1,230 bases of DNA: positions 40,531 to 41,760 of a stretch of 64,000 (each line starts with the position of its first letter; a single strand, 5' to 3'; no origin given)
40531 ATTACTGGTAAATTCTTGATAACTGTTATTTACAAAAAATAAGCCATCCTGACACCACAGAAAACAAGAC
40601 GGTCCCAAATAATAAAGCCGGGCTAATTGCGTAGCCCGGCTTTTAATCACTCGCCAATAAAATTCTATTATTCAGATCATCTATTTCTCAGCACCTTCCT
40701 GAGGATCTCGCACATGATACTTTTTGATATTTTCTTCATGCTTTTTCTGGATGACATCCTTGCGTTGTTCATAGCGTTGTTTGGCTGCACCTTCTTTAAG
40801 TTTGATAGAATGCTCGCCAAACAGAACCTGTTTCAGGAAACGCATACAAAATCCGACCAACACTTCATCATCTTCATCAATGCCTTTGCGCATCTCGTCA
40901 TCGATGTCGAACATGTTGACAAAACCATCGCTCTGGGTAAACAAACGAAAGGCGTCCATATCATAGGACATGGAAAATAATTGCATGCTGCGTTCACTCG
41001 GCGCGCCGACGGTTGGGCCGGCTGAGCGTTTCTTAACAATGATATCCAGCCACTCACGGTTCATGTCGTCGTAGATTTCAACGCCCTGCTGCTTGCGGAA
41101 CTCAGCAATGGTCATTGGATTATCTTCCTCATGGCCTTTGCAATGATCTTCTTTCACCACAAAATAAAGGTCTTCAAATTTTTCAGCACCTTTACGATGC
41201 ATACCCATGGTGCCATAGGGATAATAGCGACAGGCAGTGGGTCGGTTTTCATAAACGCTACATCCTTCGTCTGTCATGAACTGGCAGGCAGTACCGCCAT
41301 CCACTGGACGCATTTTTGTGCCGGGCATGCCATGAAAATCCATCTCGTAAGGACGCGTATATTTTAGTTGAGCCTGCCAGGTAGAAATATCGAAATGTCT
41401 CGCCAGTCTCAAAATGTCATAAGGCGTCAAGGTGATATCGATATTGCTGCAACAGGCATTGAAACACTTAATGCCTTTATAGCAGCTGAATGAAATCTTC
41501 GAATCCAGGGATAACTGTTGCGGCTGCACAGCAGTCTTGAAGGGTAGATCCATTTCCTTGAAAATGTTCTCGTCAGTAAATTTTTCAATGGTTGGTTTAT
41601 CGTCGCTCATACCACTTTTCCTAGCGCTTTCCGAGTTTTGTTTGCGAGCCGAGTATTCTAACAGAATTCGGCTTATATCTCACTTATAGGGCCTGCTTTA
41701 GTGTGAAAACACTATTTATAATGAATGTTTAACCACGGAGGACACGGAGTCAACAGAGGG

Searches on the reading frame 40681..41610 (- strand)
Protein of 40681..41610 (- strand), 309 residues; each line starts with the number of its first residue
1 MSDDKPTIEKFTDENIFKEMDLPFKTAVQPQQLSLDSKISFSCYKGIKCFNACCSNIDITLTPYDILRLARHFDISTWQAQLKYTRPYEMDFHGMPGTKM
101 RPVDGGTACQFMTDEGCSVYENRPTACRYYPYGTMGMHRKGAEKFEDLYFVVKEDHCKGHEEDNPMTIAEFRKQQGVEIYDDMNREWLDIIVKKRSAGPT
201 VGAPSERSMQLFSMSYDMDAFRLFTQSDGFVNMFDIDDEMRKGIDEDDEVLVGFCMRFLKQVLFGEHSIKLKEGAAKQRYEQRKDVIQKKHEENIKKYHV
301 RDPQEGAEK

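Call 33: search_protein_families(library=pfam, proteins=[window:40681-41610:-], max_evalue=0.001)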
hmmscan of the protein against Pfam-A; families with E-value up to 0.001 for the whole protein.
window:40681-41610:- (309 aa): 1 family
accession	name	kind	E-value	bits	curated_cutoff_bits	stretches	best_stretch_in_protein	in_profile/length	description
PF03692.20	CxxCxxCC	-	5.3e-11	43.5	23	1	45-146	4-73/85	Putative zinc- or iron-chelating domain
